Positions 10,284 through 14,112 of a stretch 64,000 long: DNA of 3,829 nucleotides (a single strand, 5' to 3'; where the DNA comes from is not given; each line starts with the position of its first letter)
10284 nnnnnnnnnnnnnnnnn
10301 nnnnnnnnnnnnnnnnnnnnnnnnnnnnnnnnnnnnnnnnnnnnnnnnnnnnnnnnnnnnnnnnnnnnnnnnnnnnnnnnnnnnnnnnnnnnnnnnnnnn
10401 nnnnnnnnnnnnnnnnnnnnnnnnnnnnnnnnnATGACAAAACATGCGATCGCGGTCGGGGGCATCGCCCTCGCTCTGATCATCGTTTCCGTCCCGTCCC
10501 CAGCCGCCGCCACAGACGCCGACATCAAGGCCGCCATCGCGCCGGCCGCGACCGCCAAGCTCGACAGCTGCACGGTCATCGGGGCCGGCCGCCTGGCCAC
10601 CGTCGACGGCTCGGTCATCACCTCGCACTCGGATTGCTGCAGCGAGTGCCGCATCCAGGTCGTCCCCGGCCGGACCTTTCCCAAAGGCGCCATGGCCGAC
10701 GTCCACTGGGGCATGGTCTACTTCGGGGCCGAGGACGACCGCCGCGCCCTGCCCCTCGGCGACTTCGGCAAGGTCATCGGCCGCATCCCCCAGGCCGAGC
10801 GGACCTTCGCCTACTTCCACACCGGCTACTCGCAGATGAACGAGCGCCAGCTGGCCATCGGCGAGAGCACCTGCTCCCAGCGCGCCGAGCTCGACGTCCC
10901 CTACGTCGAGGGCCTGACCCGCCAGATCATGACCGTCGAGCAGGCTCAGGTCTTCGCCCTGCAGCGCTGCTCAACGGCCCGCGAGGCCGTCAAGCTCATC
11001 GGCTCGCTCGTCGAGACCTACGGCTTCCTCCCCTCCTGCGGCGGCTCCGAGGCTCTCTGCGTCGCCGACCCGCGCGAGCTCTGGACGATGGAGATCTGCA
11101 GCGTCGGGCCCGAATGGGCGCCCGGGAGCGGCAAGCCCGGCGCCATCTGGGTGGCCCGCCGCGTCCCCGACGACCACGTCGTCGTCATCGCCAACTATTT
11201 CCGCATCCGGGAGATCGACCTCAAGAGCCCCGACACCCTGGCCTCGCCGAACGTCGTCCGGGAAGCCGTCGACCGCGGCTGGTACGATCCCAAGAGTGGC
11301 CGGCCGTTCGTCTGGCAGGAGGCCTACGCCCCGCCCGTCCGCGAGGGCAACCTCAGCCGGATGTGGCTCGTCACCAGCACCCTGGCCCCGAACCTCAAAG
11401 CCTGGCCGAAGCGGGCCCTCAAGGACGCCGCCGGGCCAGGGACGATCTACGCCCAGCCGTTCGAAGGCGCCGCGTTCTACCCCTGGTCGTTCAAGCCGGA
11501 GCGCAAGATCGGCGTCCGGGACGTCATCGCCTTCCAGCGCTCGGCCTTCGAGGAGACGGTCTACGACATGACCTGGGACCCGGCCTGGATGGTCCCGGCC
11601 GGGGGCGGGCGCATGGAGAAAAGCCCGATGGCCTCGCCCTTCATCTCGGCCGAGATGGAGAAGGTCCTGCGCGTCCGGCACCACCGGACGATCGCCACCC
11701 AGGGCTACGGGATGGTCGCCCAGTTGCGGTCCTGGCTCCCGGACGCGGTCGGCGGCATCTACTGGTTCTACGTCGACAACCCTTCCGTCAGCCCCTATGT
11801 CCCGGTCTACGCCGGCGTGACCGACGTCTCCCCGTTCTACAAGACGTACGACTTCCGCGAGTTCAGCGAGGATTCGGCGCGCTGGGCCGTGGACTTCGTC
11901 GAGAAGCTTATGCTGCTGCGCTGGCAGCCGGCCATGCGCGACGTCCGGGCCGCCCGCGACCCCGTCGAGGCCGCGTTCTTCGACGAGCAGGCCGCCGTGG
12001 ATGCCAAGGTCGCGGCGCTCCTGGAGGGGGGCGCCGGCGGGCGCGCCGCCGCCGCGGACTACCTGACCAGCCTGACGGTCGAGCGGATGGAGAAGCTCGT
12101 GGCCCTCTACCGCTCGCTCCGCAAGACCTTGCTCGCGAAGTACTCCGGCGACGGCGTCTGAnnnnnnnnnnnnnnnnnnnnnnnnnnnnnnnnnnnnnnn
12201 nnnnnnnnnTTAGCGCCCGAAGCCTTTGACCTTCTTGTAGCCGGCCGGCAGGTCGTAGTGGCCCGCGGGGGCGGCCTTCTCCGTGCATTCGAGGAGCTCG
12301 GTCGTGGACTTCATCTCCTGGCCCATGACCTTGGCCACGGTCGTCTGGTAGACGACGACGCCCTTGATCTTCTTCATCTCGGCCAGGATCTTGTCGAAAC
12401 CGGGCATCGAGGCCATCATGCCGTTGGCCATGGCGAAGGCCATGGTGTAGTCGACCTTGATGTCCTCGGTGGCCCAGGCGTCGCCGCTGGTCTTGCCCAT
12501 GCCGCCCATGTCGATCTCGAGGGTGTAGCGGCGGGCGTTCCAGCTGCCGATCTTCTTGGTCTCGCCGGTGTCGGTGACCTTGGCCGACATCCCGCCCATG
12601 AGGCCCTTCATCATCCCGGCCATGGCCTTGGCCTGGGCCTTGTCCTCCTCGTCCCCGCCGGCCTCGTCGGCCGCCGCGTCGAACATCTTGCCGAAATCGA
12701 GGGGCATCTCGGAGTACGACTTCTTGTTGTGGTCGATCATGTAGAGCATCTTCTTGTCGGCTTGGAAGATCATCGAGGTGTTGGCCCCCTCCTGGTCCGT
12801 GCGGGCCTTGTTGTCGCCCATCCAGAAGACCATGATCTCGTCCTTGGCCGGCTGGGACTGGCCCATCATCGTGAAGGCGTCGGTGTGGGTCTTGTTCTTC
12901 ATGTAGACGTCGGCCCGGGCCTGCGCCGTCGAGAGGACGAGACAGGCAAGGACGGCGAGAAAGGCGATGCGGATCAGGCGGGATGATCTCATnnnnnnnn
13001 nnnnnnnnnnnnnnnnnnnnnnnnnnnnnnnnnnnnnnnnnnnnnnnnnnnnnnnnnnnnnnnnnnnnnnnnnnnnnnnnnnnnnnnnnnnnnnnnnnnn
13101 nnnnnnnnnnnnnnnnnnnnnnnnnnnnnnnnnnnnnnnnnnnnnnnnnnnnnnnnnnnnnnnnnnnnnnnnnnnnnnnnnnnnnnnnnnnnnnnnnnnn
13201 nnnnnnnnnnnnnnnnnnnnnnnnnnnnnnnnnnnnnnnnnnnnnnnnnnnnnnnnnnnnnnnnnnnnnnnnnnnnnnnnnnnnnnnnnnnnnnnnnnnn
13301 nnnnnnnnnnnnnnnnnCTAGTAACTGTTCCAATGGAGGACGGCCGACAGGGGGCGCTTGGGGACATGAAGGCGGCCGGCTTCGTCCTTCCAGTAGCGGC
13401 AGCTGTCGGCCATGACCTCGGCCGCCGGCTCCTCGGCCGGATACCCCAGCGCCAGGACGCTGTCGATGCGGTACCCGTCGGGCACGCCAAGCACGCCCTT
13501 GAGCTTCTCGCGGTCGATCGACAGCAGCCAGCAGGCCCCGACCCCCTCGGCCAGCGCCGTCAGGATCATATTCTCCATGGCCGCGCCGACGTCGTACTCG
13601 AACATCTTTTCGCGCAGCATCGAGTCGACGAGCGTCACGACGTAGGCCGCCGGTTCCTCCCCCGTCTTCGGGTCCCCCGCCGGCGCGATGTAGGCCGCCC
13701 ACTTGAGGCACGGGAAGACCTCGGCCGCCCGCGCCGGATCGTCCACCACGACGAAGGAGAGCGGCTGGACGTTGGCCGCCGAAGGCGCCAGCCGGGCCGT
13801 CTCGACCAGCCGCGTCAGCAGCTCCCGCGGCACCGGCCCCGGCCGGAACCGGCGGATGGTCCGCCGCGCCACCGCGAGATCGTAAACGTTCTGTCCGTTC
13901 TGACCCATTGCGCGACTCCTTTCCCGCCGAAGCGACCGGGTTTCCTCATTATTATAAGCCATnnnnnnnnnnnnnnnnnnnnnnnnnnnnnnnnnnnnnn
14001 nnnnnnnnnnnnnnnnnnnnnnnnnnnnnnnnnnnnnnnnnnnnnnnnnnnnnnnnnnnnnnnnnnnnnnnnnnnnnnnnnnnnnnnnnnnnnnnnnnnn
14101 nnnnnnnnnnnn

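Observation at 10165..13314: Two copies of a ~230-bp MITE-like element with 18-bp terminal inverted repeats bracket a two-gene block (C69 dipeptidase + secreted Met-rich protein)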

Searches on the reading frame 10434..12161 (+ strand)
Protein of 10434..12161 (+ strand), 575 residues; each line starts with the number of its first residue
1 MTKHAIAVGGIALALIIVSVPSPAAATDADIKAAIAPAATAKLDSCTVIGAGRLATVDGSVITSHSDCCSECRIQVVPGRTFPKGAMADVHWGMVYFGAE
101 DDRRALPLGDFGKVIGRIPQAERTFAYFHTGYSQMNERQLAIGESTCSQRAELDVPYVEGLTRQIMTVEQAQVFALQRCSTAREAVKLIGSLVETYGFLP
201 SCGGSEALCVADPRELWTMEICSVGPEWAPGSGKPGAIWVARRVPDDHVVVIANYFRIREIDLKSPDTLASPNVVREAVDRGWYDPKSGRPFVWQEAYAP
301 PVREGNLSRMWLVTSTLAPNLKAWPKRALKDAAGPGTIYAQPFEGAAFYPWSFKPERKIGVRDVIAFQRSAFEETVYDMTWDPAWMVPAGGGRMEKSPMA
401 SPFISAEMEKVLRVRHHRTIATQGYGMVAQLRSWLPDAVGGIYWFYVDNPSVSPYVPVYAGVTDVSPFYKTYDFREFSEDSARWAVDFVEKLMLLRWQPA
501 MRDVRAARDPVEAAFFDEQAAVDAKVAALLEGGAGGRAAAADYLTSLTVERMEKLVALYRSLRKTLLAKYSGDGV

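Call 41: search_protein_families(library=pfam, proteins=[window:10434-12161:+], max_evalue=0.001)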
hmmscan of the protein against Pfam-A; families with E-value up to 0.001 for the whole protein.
window:10434-12161:+ (575 aa): 1 family
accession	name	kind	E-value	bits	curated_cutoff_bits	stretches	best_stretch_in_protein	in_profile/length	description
PF03577.20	Peptidase_C69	-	2.6e-43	149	23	1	45-507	1-399/402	Peptidase family C69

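Call 75: find_homologous_proteins(query=window:10434-12161:+, max_evalue=1e-80)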
Query window:10434-12161:+ (575 aa): 1778 proteins with E <= 1e-80 among 8000 candidates; the best 120 are listed.
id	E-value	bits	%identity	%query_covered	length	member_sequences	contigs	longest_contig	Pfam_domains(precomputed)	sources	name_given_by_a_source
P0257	0.0e+0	1208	89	99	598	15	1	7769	PF03577.21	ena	-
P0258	0.0e+0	1096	86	94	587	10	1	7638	PF03577.21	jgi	jgi:dipeptidase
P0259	0.0e+0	1095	86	94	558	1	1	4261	PF03577.21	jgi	jgi:dipeptidase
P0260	0.0e+0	1093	85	94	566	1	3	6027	PF03577.21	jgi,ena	jgi:dipeptidase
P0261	0.0e+0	1092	87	94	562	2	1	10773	PF03577.21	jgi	jgi:dipeptidase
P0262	0.0e+0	1090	86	93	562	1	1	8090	PF03577.21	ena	-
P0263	0.0e+0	1089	86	94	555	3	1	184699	PF03577.21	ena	-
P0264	0.0e+0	1087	85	94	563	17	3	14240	PF03577.21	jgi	jgi:dipeptidase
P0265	0.0e+0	1084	86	93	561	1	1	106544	PF03577.21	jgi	-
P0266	0.0e+0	1082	85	93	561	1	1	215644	PF03577.21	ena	-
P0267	0.0e+0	1082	86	94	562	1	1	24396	PF03577.21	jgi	jgi:dipeptidase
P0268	0.0e+0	1082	85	94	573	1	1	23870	PF03577.21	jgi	jgi:dipeptidase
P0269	0.0e+0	1079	85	94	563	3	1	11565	PF03577.21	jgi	-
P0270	0.0e+0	1078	84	94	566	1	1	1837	PF03577.21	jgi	-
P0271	0.0e+0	1078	85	94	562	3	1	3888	PF03577.21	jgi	jgi:dipeptidase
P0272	0.0e+0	1077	85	94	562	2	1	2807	PF03577.21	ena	-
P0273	0.0e+0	1076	84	94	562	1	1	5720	PF03577.21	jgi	jgi:dipeptidase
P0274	0.0e+0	1075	84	93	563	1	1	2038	PF03577.21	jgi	jgi:dipeptidase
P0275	0.0e+0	1075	84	94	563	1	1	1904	PF03577.21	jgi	jgi:dipeptidase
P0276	0.0e+0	1074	83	94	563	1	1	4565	PF03577.21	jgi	jgi:dipeptidase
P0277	0.0e+0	1072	83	97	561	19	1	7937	PF03577.21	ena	-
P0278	0.0e+0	1072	80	99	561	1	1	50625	PF03577.21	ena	-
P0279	0.0e+0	1072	84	94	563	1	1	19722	PF03577.21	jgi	-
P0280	0.0e+0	1072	84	94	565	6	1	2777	PF03577.21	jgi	jgi:dipeptidase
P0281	0.0e+0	1072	84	93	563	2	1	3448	PF03577.21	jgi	-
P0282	0.0e+0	1071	84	94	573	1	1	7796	PF03577.21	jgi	jgi:dipeptidase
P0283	0.0e+0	1068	84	94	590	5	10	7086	PF03577.21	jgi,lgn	jgi:dipeptidase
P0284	0.0e+0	1068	83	94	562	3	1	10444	PF03577.21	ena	-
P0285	0.0e+0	1067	83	94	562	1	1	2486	PF03577.21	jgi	-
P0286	0.0e+0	1065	79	100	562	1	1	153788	PF03577.21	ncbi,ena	-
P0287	0.0e+0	1064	82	94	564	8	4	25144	PF03577.21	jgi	jgi:dipeptidase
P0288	0.0e+0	1064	81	98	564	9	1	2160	PF03577.21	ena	-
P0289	0.0e+0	1064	81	96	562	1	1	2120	PF03577.21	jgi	jgi:dipeptidase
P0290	0.0e+0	1064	84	93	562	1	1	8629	PF03577.21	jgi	jgi:dipeptidase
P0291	0.0e+0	1063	83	94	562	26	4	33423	PF03577.21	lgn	-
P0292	0.0e+0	1063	79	99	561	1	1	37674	PF03577.21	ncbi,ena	-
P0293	0.0e+0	1062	85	93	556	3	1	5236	PF03577.21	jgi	-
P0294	0.0e+0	1061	81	98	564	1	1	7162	PF03577.21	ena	-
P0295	0.0e+0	1061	79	100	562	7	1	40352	PF03577.21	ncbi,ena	-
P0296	0.0e+0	1061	83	94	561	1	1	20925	PF03577.21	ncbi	-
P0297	0.0e+0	1060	84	93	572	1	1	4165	PF03577.21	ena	-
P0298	0.0e+0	1059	83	94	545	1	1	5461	PF03577.21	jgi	jgi:dipeptidase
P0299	0.0e+0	1058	83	94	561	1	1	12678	PF03577.21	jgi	jgi:dipeptidase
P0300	0.0e+0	1058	85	93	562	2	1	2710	PF03577.21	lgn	-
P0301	0.0e+0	1058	83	94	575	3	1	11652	PF03577.21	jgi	jgi:dipeptidase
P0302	0.0e+0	1057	83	94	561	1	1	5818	PF03577.21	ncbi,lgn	-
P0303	0.0e+0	1057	83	94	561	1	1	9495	PF03577.21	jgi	-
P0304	0.0e+0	1056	83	94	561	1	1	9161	PF03577.21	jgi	-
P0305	0.0e+0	1056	79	100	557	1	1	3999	PF03577.21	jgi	jgi:dipeptidase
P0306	0.0e+0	1056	83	94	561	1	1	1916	PF03577.21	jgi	jgi:dipeptidase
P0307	0.0e+0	1055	84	93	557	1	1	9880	PF03577.21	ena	-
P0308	0.0e+0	1054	82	93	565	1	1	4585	PF03577.21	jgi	jgi:dipeptidase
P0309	0.0e+0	1054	82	93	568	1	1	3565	PF03577.21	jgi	jgi:dipeptidase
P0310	0.0e+0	1052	83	94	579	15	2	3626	PF03577.21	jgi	-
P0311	0.0e+0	1052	81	96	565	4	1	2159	PF03577.21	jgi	-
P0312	0.0e+0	1051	79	99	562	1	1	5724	PF03577.21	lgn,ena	-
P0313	0.0e+0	1051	78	99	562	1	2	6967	PF03577.21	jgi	jgi:dipeptidase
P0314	0.0e+0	1051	83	93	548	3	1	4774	PF03577.21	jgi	jgi:dipeptidase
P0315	0.0e+0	1050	84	93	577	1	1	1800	PF03577.21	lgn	-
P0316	0.0e+0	1050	81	94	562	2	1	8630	PF03577.21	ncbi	ncbi:MAG: C69 family dipeptidase [Candidatus Aminicenantes bacterium]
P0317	0.0e+0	1049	79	98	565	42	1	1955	PF03577.21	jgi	jgi:dipeptidase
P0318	0.0e+0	1049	81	94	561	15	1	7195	PF03577.21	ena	-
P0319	0.0e+0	1049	83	93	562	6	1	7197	PF03577.21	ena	-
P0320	0.0e+0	1048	79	96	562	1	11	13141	PF03577.21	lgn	-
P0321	0.0e+0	1045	81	93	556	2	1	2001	PF03577.21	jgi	jgi:dipeptidase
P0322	0.0e+0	1043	80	94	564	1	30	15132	PF03577.21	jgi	jgi:dipeptidase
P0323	0.0e+0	1042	81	94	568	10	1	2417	PF03577.21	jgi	-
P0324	0.0e+0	1041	80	94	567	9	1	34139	PF03577.21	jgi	jgi:dipeptidase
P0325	0.0e+0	1041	79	98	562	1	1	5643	PF03577.21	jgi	jgi:dipeptidase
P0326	0.0e+0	1037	79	98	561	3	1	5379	PF03577.21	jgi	jgi:dipeptidase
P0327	0.0e+0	1036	81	94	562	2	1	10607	PF03577.21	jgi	-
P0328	0.0e+0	1036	80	94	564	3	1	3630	PF03577.21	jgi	jgi:dipeptidase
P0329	0.0e+0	1035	84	90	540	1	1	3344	PF03577.21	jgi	-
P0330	0.0e+0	1035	81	94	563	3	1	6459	PF03577.21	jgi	-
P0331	0.0e+0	1034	79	95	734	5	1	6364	PF00160.27,PF03577.21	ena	-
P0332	0.0e+0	1032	81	94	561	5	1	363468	PF03577.21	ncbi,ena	-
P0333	0.0e+0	1031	80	94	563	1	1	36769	PF03577.21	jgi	jgi:dipeptidase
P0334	0.0e+0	1031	77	100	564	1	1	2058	PF03577.21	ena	-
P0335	0.0e+0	1030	80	93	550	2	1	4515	PF03577.21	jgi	-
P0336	0.0e+0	1029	81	93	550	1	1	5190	PF03577.21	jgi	jgi:dipeptidase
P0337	0.0e+0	1028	81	93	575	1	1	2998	PF03577.21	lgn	-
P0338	0.0e+0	1025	81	94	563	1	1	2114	PF03577.21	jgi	jgi:dipeptidase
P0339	0.0e+0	1025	80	93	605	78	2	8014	PF03577.21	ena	-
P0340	0.0e+0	1025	80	93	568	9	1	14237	PF03577.21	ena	-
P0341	0.0e+0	1025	79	94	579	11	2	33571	PF03577.21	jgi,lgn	jgi:dipeptidase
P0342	0.0e+0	1024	79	94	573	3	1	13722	PF03577.21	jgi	jgi:dipeptidase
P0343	0.0e+0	1023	80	94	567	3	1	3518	PF03577.21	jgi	jgi:dipeptidase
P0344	0.0e+0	1022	80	93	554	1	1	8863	PF03577.21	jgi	jgi:dipeptidase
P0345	0.0e+0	1022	81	92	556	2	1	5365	PF03577.21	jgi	jgi:dipeptidase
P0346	0.0e+0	1022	80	93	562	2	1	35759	PF03577.21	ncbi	-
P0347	0.0e+0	1022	81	94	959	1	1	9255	PF03572.24,PF03577.21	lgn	-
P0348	0.0e+0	1022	76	98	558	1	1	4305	PF03577.21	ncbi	-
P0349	0.0e+0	1022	76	98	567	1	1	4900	PF03577.21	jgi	jgi:dipeptidase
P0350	0.0e+0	1020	80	94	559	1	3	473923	PF03577.21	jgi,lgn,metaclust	metaclust:\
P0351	0.0e+0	1020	78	98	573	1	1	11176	PF03577.21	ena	-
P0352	0.0e+0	1020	80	92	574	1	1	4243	PF03577.21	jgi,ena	-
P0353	0.0e+0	1018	79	93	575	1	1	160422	PF03577.21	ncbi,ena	-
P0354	0.0e+0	1018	79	94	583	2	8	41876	PF03577.21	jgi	jgi:dipeptidase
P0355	0.0e+0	1013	80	93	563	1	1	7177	PF03577.21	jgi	jgi:dipeptidase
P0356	0.0e+0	1012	79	94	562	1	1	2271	PF03577.21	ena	-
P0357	0.0e+0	1011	79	93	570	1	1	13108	PF03577.21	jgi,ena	-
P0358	0.0e+0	1011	75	99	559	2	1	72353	PF03577.21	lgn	-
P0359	0.0e+0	1010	79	93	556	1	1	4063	PF03577.21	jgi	jgi:dipeptidase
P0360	0.0e+0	1010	77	95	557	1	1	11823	PF03577.21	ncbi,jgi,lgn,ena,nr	ncbi:MAG: C69 family dipeptidase [Candidatus Aminicenantes bacterium]|nr:C69 family dipeptidase [Can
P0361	5.0e-298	1008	79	94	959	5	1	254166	PF03572.24,PF03577.21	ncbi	-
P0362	6.4e-298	1007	79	94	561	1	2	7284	PF03577.21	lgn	-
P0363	8.7e-298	1007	75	98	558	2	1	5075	PF03577.21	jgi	jgi:dipeptidase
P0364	1.9e-297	1006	76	100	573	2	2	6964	PF03577.21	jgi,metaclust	metaclust:\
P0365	2.7e-297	1005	79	93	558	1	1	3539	PF03577.21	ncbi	-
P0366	3.8e-297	1005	80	93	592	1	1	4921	PF03577.21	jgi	jgi:dipeptidase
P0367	8.3e-297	1004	74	99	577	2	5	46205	PF03577.21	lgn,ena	-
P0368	8.5e-297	1004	76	95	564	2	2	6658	PF03577.21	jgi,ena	-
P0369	7.5e-296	1000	76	95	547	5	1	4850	PF03577.21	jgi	-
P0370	9.5e-296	1000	76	98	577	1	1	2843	PF03577.21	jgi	-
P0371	1.3e-295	1000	78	94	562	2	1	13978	PF03577.21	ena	-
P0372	1.5e-295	999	78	93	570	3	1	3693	PF03577.21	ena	-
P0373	1.7e-295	999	78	93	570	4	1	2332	PF03577.21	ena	-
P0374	1.8e-295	999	74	98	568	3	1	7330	PF03577.21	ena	-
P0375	4.9e-295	998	78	93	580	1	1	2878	PF03577.21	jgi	jgi:dipeptidase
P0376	1.4e-294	996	77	94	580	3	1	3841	PF03577.21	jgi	jgi:dipeptidase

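Call 76: find_encoding_contigs(protein=P0263, flank=3500, max_places=1)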
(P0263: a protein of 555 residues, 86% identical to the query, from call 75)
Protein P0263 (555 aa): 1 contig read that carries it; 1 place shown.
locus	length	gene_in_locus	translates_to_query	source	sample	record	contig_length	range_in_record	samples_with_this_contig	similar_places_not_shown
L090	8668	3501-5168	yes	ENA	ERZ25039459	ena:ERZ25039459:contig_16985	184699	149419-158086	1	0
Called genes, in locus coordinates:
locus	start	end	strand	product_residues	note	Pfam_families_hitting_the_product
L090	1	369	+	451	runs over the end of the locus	PF13084:DUF3943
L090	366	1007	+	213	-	PF13505:OMP_b-brl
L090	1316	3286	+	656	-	PF14508:GH97_N, PF10566:Glyco_hydro_97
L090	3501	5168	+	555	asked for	PF03577:Peptidase_C69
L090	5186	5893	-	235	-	PF14371:DUF4412 (weak)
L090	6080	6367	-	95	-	PF00881:Nitroreductase, PF14512:TM1586_NiRdase (weak)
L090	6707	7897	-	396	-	PF00083:Sugar_tr (faint), PF07690:MFS_1, PF12832:MFS_1_like (faint), PF07690:MFS_1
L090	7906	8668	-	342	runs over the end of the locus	PF00294:PfkB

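Call 77: find_encoding_contigs(protein=P0266, flank=3500, max_places=1)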
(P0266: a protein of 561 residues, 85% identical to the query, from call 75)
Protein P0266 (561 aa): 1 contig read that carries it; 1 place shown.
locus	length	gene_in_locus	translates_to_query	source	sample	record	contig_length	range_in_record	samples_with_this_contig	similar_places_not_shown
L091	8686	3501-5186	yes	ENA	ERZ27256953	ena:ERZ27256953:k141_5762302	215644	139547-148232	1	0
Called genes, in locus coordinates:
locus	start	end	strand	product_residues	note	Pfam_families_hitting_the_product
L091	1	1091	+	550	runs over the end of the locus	PF00795:CN_hydrolase, PF02540:NAD_synthase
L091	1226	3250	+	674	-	PF14508:GH97_N, PF10566:Glyco_hydro_97, PF14509:GH97_C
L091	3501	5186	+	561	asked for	PF03577:Peptidase_C69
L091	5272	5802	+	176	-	PF01475:FUR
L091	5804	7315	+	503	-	PF00199:Catalase, PF06628:Catalase-rel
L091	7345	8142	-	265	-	PF14371:DUF4412 (faint)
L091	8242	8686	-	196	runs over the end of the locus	PF14512:TM1586_NiRdase (faint), PF00881:Nitroreductase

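Call 78: find_encoding_contigs(protein=P0286, flank=3500, max_places=1)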
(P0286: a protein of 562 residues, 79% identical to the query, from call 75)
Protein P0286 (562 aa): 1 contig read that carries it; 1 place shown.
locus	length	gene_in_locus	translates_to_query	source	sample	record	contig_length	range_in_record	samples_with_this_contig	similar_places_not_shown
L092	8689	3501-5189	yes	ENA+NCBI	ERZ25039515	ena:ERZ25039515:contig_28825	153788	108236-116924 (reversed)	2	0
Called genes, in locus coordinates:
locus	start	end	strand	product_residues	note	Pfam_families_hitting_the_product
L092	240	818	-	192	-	-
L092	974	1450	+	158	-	PF02540:NAD_synthase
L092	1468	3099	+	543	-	PF14508:GH97_N, PF10566:Glyco_hydro_97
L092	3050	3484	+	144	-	PF14509:GH97_C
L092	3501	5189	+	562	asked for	PF03577:Peptidase_C69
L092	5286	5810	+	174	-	PF01475:FUR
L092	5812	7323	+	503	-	PF00199:Catalase, PF06628:Catalase-rel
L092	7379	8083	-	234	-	PF14371:DUF4412 (faint)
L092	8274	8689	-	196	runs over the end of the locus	PF14512:TM1586_NiRdase (faint), PF00881:Nitroreductase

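Call 79: find_encoding_contigs(protein=P0350, flank=3500, max_places=1)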
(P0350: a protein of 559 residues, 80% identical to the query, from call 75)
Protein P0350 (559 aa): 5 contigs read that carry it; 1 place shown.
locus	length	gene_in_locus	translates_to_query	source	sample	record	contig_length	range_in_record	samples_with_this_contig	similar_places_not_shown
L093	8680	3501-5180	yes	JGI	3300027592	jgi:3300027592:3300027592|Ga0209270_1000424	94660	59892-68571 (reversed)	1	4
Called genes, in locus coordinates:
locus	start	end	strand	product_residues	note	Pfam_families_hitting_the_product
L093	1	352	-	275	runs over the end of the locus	-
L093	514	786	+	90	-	-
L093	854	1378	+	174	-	PF19620:DUF6125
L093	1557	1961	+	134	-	-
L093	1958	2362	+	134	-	PF01850:PIN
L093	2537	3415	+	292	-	PF01261:AP_endonuc_2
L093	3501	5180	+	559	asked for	PF03577:Peptidase_C69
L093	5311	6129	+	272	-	-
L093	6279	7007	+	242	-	PF00881:Nitroreductase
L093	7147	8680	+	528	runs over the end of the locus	PF00450:Peptidase_S10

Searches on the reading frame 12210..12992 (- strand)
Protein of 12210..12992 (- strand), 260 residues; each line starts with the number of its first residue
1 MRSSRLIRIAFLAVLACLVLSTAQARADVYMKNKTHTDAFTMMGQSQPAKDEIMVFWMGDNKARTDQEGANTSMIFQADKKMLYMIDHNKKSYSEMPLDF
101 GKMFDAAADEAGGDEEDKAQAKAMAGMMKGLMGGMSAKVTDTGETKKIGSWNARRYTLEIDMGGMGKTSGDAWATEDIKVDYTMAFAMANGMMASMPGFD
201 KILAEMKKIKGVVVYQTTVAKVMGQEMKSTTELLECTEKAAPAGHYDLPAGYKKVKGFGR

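Call 41: search_protein_families(library=pfam, proteins=[window:12210-12992:-], max_evalue=0.001)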
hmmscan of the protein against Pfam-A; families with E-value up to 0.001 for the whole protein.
window:12210-12992:- (260 aa): 1 family
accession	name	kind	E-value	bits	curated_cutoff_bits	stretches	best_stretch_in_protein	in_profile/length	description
PF14371.13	DUF4412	-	4.6e-08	33.5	21.6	1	43-252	7-191/191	Domain of unknown function (DUF4412)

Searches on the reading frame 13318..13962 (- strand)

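Call 41: search_protein_families(library=pfam, proteins=[window:13318-13962:-], max_evalue=0.001)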
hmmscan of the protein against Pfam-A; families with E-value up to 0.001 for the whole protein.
window:13318-13962:- (214 aa): 2 families
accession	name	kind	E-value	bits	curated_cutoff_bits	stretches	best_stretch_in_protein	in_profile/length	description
PF00881.29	Nitroreductase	-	1.3e-25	91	23.5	1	32-174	3-167/167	Nitroreductase family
PF14512.11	TM1586_NiRdase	-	1.5e-11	44.8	27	1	119-178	78-136/215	Putative TM nitroreductase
